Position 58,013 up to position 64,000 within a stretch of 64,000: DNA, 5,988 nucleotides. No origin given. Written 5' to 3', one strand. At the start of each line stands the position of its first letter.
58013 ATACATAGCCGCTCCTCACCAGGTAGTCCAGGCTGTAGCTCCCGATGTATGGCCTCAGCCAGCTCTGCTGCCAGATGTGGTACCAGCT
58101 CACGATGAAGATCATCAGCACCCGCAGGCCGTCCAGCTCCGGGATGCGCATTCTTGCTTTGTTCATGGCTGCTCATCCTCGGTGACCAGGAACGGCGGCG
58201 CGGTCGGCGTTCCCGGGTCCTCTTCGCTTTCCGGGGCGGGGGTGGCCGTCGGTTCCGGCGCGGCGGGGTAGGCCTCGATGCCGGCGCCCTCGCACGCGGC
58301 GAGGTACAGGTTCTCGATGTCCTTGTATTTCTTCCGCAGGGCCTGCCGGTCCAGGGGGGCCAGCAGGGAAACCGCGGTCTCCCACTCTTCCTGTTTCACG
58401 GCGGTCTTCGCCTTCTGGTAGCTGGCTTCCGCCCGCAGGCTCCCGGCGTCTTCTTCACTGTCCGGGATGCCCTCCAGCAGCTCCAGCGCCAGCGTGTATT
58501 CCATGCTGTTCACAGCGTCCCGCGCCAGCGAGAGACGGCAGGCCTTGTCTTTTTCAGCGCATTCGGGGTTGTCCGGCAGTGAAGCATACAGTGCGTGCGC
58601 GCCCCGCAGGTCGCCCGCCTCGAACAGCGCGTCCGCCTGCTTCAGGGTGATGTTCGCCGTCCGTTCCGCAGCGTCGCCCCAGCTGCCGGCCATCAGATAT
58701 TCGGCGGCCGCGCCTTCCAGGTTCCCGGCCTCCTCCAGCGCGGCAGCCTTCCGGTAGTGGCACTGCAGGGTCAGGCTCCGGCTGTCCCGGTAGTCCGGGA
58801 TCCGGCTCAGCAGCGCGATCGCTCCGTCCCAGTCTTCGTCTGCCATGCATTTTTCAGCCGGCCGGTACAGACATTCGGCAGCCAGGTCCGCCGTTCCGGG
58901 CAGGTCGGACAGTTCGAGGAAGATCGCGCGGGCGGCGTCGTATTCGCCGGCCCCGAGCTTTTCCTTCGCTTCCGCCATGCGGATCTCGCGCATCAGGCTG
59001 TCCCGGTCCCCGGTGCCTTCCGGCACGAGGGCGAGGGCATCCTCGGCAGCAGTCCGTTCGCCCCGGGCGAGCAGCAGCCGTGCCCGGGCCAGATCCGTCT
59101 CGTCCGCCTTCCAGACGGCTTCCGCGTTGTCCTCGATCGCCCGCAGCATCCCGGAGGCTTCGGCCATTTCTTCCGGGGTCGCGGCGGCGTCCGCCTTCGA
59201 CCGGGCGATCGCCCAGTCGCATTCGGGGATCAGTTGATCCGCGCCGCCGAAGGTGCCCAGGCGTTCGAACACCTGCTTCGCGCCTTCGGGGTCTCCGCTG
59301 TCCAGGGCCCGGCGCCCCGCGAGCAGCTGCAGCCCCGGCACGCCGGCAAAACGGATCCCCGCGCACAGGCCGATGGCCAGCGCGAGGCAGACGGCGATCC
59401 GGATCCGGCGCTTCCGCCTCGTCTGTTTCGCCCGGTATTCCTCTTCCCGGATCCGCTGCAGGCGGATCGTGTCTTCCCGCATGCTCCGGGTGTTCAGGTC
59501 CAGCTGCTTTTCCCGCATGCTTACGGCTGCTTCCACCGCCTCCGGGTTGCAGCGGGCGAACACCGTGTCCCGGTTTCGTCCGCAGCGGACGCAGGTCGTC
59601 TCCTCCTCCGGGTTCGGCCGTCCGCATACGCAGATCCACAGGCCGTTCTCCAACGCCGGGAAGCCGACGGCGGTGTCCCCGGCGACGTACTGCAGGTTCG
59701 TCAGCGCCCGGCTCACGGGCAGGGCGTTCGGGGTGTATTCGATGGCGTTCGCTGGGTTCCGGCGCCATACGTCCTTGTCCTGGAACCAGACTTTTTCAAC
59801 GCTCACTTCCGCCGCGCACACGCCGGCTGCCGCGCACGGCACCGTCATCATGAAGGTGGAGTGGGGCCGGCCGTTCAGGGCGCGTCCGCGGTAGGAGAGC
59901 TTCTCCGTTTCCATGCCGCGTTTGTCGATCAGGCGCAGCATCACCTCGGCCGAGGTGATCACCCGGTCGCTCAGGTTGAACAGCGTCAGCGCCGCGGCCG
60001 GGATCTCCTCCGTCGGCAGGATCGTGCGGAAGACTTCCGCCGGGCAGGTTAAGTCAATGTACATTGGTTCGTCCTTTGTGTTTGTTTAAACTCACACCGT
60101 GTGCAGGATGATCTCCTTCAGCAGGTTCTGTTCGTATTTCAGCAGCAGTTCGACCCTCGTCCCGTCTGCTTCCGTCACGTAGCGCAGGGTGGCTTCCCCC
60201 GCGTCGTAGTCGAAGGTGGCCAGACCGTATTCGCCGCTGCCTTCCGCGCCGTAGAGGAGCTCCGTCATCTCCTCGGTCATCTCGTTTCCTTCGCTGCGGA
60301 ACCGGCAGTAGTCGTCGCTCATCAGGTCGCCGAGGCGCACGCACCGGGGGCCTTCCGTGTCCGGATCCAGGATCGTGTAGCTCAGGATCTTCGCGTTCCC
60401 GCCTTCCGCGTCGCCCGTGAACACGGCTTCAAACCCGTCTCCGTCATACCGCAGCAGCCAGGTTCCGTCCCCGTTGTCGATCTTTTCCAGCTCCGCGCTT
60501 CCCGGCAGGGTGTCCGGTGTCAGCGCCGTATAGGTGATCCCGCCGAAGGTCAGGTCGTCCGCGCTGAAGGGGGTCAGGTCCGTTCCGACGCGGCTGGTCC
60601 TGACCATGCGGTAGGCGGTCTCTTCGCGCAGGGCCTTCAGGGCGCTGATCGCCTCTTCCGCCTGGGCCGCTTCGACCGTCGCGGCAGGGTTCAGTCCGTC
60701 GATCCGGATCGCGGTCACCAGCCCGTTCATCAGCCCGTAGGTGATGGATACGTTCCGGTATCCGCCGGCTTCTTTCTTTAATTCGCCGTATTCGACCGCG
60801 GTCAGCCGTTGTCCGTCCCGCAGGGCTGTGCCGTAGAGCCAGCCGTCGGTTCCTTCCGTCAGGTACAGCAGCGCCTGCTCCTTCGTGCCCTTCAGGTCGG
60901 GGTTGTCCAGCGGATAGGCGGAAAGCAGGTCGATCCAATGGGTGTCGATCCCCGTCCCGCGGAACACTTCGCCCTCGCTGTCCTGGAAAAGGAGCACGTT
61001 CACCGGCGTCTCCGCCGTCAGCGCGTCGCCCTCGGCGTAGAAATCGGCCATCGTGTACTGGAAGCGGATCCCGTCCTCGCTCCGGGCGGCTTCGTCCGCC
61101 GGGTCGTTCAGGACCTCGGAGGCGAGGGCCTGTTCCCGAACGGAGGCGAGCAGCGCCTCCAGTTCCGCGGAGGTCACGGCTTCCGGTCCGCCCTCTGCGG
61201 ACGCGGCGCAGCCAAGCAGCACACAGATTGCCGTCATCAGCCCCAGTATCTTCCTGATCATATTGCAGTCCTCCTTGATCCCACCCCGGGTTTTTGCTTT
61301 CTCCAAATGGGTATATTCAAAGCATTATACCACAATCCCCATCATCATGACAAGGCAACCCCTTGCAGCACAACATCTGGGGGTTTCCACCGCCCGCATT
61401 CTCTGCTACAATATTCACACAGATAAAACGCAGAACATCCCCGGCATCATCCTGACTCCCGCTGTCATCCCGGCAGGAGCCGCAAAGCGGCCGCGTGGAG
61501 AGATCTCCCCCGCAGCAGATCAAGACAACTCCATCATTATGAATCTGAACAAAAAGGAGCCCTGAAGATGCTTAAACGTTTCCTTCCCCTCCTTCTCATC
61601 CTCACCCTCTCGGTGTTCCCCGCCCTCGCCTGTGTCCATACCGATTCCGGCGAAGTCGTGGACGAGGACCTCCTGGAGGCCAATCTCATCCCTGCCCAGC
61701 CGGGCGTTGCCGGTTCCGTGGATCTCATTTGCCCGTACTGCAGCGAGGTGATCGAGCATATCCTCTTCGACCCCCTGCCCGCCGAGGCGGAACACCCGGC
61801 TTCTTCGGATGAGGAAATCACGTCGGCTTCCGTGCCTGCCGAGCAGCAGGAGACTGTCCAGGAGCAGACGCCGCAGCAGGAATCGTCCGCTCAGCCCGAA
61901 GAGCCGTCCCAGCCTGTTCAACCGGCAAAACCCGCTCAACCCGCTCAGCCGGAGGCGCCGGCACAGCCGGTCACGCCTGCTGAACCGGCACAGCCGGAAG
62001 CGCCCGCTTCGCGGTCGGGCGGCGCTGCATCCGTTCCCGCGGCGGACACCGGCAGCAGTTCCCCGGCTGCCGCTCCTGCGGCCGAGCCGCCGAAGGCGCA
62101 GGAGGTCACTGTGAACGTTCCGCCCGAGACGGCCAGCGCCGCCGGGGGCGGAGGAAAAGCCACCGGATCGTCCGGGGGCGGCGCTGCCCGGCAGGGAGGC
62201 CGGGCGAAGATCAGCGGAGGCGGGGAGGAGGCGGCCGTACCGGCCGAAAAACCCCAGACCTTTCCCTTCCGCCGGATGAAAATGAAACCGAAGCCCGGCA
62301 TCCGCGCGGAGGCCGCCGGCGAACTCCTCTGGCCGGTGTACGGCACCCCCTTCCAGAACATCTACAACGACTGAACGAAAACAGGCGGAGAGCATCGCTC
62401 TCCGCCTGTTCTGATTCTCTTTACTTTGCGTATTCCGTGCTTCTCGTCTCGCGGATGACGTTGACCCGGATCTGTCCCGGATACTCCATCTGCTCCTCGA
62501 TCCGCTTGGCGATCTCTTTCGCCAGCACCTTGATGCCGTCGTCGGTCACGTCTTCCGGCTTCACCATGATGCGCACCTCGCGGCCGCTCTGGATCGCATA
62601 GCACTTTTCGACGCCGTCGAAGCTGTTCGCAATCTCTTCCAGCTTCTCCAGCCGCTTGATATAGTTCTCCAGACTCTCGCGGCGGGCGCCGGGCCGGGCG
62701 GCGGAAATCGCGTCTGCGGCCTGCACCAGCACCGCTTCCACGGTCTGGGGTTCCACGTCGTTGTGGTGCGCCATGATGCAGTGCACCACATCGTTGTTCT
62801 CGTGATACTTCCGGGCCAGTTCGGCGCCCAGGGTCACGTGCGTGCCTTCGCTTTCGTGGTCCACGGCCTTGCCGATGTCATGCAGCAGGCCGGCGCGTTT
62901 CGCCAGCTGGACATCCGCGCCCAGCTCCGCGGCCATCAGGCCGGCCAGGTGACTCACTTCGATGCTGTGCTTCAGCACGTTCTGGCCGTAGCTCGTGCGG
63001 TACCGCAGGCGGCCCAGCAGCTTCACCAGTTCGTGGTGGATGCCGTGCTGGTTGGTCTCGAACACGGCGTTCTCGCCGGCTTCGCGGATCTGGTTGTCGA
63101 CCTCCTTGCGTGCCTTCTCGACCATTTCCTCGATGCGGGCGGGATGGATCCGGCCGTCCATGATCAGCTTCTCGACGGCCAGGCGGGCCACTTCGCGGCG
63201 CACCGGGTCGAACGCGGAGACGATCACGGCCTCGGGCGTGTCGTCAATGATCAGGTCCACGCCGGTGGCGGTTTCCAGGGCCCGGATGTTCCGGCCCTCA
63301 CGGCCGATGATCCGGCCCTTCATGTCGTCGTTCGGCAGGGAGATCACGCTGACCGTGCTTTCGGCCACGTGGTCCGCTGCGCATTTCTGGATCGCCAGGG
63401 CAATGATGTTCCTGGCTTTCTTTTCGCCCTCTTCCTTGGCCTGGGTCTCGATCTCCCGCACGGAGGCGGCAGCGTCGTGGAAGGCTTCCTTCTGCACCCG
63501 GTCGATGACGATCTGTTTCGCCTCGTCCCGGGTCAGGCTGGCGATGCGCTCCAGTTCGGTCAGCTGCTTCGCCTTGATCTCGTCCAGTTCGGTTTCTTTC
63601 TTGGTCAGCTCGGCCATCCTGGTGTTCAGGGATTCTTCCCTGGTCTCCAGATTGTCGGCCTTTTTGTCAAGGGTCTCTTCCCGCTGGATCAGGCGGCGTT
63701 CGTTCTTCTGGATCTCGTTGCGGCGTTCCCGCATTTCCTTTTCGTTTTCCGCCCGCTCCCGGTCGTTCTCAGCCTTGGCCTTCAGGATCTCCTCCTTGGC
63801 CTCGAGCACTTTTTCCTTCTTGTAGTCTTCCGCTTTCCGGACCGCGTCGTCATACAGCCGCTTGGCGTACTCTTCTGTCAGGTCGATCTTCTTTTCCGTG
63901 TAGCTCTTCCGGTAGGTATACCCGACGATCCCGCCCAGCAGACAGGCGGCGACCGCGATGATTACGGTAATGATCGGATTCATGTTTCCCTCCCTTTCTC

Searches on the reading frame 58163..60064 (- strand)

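Call 16: search_protein_families(library=pfam, proteins=[window:58163-60064:-], max_evalue=0.01)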
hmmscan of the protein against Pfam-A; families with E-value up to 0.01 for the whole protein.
window:58163-60064:- (633 aa): 1 family
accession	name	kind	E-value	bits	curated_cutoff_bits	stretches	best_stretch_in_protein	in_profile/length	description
PF14559.12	TPR_19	-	0.0057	17.4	25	0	370-426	2-55/68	Tetratricopeptide repeat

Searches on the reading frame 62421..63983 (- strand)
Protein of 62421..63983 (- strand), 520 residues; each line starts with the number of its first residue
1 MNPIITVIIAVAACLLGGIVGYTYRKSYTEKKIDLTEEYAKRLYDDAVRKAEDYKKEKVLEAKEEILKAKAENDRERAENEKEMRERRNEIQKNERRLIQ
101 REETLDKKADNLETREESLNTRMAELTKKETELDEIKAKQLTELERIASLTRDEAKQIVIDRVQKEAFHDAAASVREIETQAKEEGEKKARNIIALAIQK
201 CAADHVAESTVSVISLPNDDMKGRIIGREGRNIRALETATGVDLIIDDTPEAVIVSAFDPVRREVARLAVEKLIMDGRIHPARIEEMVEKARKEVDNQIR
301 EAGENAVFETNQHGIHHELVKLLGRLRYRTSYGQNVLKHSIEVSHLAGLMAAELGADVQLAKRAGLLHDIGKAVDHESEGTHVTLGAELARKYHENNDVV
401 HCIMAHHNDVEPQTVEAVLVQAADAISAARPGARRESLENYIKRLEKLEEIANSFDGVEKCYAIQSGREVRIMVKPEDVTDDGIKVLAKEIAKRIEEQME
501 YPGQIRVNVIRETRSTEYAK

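Call 70: find_encoding_contigs(protein=window:62421-63983:-, flank=10000, max_places=2)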
Protein window:62421-63983:- (520 aa): 7 contigs read that carry it; 1 place shown.
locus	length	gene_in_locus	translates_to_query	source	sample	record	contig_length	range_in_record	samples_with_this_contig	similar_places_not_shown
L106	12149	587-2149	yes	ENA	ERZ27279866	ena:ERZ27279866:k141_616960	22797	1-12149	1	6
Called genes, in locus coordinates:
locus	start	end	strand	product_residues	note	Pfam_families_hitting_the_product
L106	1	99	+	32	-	?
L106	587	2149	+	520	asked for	PF12072:RNase_Y_N, PF00013:KH_1 (weak), PF01966:HD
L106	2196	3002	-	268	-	-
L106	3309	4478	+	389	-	-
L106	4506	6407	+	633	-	-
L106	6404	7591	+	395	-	PF01757:Acyl_transf_3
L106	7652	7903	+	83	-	-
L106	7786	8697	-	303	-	PF12833:HTH_18, PF00165:HTH_AraC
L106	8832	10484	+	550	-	PF00535:Glycos_transf_2, PF10111:Glyco_tranf_2_2 (faint), PF13641:Glyco_tranf_2_3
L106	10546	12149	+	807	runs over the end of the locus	PF00133:tRNA-synt_1, PF09334:tRNA-synt_1g, PF13603:tRNA-synt_1_2, PF00133:tRNA-synt_1, PF08264:Anticodon_1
